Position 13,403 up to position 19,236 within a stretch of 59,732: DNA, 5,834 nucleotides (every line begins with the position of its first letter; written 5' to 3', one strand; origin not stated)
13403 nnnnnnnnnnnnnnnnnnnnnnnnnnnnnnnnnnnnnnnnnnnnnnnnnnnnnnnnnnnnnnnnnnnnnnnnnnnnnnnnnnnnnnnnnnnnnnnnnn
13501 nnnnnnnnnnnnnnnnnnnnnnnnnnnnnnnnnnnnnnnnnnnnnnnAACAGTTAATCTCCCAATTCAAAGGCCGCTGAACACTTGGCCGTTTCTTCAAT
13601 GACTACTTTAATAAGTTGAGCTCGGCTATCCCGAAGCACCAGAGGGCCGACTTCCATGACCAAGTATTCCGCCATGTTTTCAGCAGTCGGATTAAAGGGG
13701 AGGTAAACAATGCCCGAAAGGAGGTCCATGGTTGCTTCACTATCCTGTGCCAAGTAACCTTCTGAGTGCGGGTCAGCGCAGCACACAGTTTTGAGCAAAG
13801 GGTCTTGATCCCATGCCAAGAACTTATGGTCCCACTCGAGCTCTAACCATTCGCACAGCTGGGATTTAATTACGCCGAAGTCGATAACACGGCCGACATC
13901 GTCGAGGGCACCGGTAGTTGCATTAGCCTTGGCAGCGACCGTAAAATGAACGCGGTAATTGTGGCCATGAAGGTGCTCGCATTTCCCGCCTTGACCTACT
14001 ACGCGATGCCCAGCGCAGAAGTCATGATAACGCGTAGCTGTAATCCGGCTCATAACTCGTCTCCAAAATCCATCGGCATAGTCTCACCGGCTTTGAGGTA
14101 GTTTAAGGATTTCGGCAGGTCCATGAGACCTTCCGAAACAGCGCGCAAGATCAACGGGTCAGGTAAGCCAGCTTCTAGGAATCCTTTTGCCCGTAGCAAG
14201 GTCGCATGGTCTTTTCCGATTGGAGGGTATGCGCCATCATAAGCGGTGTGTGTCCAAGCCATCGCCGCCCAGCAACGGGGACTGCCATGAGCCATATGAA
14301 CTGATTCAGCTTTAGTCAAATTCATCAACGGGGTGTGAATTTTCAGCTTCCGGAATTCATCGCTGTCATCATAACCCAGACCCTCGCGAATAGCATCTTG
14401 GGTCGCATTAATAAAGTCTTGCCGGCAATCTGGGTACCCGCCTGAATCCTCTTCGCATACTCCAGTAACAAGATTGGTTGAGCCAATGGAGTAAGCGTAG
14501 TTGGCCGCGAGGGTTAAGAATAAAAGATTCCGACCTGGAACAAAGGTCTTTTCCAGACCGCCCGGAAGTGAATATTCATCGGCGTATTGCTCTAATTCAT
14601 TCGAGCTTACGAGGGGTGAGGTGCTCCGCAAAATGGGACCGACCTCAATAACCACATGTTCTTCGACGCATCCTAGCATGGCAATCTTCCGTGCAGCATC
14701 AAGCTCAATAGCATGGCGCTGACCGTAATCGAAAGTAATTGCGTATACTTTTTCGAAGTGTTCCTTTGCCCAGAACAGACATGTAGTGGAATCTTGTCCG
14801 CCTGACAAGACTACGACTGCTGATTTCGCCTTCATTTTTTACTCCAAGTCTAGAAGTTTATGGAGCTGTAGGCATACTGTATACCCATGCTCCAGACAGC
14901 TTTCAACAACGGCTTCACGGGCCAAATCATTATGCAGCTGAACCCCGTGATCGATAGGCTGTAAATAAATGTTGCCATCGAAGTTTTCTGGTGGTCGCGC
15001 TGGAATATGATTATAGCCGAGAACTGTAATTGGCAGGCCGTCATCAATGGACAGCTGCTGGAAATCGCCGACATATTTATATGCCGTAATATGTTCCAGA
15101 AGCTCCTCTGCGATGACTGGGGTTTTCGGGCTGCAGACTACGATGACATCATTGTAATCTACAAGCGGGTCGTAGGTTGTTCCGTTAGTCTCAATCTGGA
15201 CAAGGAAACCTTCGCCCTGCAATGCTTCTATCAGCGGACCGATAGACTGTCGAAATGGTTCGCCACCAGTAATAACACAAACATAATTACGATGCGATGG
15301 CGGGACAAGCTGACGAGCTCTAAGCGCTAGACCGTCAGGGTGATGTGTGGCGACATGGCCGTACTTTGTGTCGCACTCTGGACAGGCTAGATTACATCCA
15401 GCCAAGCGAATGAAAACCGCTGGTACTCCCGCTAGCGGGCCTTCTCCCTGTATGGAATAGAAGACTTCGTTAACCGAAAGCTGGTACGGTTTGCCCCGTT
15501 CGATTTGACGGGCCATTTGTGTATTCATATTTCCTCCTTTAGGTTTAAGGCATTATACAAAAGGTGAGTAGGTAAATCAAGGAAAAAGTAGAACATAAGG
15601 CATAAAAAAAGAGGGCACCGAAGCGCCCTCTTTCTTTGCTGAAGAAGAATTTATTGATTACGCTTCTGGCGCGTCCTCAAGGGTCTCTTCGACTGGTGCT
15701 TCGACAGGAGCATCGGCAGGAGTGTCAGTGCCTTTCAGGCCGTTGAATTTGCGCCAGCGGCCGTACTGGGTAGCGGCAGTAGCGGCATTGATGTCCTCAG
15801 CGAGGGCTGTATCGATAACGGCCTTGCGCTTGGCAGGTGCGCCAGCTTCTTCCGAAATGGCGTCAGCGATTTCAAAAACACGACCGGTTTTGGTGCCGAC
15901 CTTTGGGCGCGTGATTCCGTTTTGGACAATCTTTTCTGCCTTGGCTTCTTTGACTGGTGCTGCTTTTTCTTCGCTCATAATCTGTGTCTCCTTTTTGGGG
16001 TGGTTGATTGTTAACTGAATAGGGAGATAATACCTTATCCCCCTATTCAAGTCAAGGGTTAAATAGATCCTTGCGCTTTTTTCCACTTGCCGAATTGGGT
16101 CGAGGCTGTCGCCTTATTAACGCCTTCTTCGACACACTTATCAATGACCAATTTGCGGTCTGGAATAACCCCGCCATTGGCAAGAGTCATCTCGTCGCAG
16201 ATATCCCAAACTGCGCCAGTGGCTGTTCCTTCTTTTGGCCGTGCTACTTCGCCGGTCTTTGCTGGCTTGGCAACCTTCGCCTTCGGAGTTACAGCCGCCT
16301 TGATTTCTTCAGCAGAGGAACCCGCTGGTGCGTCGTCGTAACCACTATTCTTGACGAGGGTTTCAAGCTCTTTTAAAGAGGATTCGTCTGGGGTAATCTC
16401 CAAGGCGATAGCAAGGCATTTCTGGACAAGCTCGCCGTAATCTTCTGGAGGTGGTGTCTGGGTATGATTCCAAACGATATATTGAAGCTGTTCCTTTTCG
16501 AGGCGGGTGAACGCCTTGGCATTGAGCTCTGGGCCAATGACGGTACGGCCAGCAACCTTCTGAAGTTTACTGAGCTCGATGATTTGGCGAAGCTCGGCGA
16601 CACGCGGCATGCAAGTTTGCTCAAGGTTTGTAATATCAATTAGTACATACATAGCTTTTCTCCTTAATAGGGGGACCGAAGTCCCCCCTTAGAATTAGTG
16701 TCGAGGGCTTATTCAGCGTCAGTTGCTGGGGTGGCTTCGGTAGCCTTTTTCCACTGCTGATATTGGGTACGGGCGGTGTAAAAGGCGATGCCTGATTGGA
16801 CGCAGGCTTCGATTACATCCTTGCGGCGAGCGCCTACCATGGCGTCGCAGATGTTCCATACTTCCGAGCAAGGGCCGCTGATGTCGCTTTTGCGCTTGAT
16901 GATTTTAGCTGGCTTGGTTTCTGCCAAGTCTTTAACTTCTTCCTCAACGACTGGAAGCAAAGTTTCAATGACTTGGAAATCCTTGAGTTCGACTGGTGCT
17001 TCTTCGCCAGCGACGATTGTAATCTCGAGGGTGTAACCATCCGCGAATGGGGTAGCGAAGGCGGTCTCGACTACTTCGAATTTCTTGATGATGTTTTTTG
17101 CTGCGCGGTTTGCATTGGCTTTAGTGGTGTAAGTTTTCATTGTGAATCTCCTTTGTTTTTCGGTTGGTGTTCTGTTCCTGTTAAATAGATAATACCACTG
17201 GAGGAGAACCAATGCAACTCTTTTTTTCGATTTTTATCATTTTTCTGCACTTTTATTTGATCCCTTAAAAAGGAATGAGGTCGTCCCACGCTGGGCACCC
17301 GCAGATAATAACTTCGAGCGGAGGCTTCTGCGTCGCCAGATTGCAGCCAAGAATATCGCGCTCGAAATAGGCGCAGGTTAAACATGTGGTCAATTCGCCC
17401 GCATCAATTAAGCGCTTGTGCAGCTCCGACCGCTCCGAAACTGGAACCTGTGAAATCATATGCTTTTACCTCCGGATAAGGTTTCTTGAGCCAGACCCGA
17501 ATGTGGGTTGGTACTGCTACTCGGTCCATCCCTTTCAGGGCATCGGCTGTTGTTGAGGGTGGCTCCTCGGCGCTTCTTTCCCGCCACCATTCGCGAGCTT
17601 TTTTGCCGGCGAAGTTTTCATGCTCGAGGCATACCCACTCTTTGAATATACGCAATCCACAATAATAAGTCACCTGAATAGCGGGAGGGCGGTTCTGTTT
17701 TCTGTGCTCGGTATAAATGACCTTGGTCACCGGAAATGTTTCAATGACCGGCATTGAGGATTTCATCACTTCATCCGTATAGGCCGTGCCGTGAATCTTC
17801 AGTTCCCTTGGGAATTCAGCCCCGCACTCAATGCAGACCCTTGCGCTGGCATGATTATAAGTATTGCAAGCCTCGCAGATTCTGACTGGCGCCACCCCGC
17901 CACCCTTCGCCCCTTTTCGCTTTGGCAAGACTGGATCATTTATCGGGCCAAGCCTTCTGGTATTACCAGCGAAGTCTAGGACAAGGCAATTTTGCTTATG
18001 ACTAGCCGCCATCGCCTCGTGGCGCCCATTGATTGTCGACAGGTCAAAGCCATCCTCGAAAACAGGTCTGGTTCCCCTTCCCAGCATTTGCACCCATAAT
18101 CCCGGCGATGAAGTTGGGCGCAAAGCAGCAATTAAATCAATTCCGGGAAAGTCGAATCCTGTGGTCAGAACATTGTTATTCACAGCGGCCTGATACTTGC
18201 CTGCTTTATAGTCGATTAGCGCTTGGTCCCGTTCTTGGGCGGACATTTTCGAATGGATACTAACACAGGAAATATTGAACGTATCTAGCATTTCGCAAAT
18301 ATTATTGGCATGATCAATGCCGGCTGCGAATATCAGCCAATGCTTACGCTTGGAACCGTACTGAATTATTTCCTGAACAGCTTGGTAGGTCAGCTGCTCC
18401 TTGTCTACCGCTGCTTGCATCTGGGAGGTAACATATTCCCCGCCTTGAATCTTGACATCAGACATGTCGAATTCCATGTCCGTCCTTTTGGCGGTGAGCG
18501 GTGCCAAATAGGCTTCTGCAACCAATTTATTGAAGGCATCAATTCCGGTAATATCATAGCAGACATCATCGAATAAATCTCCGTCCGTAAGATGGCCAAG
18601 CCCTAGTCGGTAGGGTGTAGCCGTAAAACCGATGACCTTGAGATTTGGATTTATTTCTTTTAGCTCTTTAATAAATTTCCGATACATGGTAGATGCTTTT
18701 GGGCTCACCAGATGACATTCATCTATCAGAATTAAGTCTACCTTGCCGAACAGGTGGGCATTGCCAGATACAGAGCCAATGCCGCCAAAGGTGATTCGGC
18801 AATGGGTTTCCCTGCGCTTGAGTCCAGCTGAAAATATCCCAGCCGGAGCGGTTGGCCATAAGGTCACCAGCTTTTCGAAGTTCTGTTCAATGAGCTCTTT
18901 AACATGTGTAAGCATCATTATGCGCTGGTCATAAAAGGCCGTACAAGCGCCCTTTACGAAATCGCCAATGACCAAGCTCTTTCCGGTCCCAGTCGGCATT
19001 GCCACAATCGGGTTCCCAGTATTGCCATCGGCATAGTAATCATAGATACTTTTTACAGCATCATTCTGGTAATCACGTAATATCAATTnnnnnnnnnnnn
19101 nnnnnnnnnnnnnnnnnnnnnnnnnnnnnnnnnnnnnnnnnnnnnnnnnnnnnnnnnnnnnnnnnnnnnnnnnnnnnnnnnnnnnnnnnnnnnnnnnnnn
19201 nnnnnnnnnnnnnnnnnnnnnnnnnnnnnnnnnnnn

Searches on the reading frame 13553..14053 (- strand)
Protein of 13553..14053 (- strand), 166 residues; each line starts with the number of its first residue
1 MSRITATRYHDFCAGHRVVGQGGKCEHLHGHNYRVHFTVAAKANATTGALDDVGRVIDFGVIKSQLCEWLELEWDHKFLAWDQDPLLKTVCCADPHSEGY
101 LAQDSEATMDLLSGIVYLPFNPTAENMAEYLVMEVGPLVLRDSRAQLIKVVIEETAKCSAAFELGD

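Call 59: search_protein_families(library=phrogs, proteins=[window:13553-14053:-], max_evalue=0.001)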
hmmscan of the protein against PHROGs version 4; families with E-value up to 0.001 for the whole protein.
window:13553-14053:- (166 aa): 1 family
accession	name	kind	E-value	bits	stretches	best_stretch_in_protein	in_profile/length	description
phrog_2389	-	moron, auxiliary metabolic gene and host takeover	1.1e-46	159.4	1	3-162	7-148/158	QueD-like 6-pyruvoyl-tetrahydropterin synthase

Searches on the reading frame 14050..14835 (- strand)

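Call 22: search_protein_families(library=phrogs, proteins=[window:14050-14835:-], max_evalue=0.001)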
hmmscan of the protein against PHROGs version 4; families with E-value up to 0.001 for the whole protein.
window:14050-14835:- (261 aa): 2 families
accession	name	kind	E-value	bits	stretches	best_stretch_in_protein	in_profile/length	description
phrog_1550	-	moron, auxiliary metabolic gene and host takeover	6.1e-60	204.2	1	2-242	144-370/418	QueC-like queuosine biosynthesis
phrog_10428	-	other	7.2e-15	55.6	1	4-183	256-427/476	L-glutamine-D-fructose-6-phosphate aminotransferase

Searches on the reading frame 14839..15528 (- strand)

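Call 22: search_protein_families(library=phrogs, proteins=[window:14839-15528:-], max_evalue=0.001)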
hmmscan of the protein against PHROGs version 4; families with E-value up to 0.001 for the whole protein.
window:14839-15528:- (229 aa): 1 family
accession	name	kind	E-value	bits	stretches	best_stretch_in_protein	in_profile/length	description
phrog_2076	-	moron, auxiliary metabolic gene and host takeover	1.7e-45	156.5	1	10-226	6-240/247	QueE-like radical SAM domain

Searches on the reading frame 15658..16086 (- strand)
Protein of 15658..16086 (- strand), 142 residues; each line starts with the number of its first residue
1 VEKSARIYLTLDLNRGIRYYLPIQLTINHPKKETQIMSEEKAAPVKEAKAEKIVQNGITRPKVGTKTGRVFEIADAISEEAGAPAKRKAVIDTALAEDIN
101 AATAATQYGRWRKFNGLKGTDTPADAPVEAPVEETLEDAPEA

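Call 59: search_protein_families(library=phrogs, proteins=[window:15658-16086:-], max_evalue=0.001)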
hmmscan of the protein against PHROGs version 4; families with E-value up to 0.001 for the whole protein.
window:15658-16086:- (142 aa): 6 families
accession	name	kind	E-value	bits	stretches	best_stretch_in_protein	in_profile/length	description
phrog_18634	-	unknown function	4.4e-20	73.4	1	37-123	78-161/175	-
phrog_11298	-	unknown function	9.6e-18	65.9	1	37-120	164-248/273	-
phrog_7864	-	unknown function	4.7e-10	40.6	1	37-116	152-241/242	-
phrog_21588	-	unknown function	3.1e-07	32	1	51-120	107-175/176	-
phrog_22313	-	unknown function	3.8e-06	27.7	1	33-118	120-203/204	-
phrog_17772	-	unknown function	0.00056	21.3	1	41-118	78-154/159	-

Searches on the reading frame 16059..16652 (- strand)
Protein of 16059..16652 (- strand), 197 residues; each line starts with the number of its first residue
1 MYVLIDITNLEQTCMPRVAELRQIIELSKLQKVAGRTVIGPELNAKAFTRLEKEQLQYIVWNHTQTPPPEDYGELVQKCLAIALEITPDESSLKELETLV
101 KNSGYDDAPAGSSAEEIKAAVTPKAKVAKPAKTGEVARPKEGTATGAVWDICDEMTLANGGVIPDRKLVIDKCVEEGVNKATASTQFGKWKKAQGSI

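Call 59: search_protein_families(library=phrogs, proteins=[window:16059-16652:-], max_evalue=0.001)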
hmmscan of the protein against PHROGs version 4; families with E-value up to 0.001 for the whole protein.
window:16059-16652:- (197 aa): 4 families
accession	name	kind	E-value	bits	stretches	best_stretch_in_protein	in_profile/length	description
phrog_7864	-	unknown function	8.1e-20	72.6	1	116-195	152-241/242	-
phrog_11298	-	unknown function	2.2e-08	35.2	1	126-195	175-244/273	-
phrog_18634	-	unknown function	1.6e-06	29.2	1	119-193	83-152/175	-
phrog_21588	-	unknown function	0.00049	21.6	1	135-195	113-171/176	-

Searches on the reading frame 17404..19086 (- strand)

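Call 22: search_protein_families(library=phrogs, proteins=[window:17404-19086:-], max_evalue=0.001)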
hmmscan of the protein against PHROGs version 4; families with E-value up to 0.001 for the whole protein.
window:17404-19086:- (560 aa): 7 families
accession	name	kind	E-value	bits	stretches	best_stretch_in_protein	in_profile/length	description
phrog_16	-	DNA, RNA and nucleotide metabolism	2e-88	298.7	1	1-544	271-759/986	DNA helicase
phrog_16694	-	unknown function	3e-10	39.7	1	231-341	543-660/1010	-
phrog_34613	-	unknown function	4.3e-07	29.5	1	4-319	254-543/666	-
phrog_9690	-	DNA, RNA and nucleotide metabolism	1.7e-06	28.3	1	107-340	32-255/306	DNA helicase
phrog_2488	-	DNA, RNA and nucleotide metabolism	1.3e-05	25.1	0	4-68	20-86/579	DNA helicase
phrog_16259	-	DNA, RNA and nucleotide metabolism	0.00055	20.3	0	4-132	119-241/330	DNA helicase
phrog_6819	-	DNA, RNA and nucleotide metabolism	0.0007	19.1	0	205-316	194-305/645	Holliday junction branch migration helicase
